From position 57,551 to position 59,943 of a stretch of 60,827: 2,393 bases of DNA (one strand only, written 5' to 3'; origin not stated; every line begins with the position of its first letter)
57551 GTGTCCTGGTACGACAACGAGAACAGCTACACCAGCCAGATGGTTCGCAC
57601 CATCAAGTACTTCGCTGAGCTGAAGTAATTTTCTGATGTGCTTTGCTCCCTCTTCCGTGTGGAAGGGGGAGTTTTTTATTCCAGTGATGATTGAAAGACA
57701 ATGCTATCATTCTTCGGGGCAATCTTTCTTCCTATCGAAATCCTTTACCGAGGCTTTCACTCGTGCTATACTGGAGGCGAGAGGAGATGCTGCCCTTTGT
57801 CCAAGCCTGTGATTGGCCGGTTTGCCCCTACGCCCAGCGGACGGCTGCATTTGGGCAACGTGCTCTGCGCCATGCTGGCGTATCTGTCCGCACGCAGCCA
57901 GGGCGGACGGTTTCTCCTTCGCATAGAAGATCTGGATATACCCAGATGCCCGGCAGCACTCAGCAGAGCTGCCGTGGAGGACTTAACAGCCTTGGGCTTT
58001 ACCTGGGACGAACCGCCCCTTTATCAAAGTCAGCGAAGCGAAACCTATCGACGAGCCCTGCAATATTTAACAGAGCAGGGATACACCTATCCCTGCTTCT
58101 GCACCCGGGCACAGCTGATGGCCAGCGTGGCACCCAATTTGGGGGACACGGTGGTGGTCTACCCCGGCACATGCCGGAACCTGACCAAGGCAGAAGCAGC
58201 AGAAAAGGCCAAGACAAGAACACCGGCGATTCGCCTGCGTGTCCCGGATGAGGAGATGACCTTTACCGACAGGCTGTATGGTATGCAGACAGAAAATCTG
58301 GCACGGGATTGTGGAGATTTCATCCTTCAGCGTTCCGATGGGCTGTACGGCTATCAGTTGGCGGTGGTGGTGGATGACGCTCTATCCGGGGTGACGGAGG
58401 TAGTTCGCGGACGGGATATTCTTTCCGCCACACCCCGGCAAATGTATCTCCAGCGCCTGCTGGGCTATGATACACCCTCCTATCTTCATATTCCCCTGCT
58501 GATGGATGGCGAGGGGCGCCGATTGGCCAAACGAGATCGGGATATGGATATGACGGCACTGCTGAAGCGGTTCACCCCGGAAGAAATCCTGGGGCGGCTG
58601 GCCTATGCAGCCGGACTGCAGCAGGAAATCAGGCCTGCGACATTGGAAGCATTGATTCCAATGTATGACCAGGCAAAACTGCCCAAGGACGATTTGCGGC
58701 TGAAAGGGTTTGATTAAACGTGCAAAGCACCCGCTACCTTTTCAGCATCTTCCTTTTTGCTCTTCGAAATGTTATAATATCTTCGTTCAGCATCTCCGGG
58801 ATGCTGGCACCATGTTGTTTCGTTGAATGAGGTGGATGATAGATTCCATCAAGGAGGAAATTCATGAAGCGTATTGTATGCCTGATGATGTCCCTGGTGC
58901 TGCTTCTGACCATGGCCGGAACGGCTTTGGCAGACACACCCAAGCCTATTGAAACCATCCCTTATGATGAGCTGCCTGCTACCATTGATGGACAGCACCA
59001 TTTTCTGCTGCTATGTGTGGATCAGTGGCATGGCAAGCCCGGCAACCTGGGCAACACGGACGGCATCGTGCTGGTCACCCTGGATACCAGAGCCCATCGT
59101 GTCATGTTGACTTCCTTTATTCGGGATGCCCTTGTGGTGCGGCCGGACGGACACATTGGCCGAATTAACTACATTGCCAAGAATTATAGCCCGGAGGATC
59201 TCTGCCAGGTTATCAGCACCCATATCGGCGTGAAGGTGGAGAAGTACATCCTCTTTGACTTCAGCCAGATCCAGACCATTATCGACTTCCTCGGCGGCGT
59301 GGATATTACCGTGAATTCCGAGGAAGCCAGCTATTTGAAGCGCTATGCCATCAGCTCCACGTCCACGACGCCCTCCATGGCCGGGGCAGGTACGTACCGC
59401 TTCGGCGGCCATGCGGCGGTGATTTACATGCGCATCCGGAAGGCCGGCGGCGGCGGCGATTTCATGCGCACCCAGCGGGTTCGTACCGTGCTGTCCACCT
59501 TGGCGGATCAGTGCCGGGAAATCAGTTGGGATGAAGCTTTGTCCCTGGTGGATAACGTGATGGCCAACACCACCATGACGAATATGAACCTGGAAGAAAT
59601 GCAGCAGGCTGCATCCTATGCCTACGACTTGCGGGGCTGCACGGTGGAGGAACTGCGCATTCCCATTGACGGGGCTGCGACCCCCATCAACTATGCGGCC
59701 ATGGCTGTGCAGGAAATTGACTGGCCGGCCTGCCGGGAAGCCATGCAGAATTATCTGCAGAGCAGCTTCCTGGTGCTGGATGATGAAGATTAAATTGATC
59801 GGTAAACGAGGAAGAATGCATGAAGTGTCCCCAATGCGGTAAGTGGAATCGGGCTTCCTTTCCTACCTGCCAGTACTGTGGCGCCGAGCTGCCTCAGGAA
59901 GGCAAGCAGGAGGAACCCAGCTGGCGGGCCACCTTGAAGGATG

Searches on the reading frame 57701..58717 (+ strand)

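Call 72: search_protein_families(library=pfam, proteins=[window:57701-58717:+], max_evalue=0.00001)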
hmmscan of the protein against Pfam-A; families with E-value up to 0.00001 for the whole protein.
window:57701-58717:+ (338 aa): 1 family
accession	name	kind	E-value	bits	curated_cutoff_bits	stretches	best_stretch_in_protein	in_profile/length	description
PF00749.27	tRNA-synt_1c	-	1.2e-46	159.6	23.4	1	37-283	2-252/314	tRNA synthetases class I (E and Q), catalytic domain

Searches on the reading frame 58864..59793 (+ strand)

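Call 72: search_protein_families(library=pfam, proteins=[window:58864-59793:+], max_evalue=0.00001)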
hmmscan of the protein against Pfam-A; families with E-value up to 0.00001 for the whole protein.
window:58864-59793:+ (309 aa): 1 family
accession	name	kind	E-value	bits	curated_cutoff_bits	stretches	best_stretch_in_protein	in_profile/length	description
PF03816.19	LytR_cpsA_psr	-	2.7e-24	86.5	24.6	1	64-217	1-148/150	LytR_cpsA_psr family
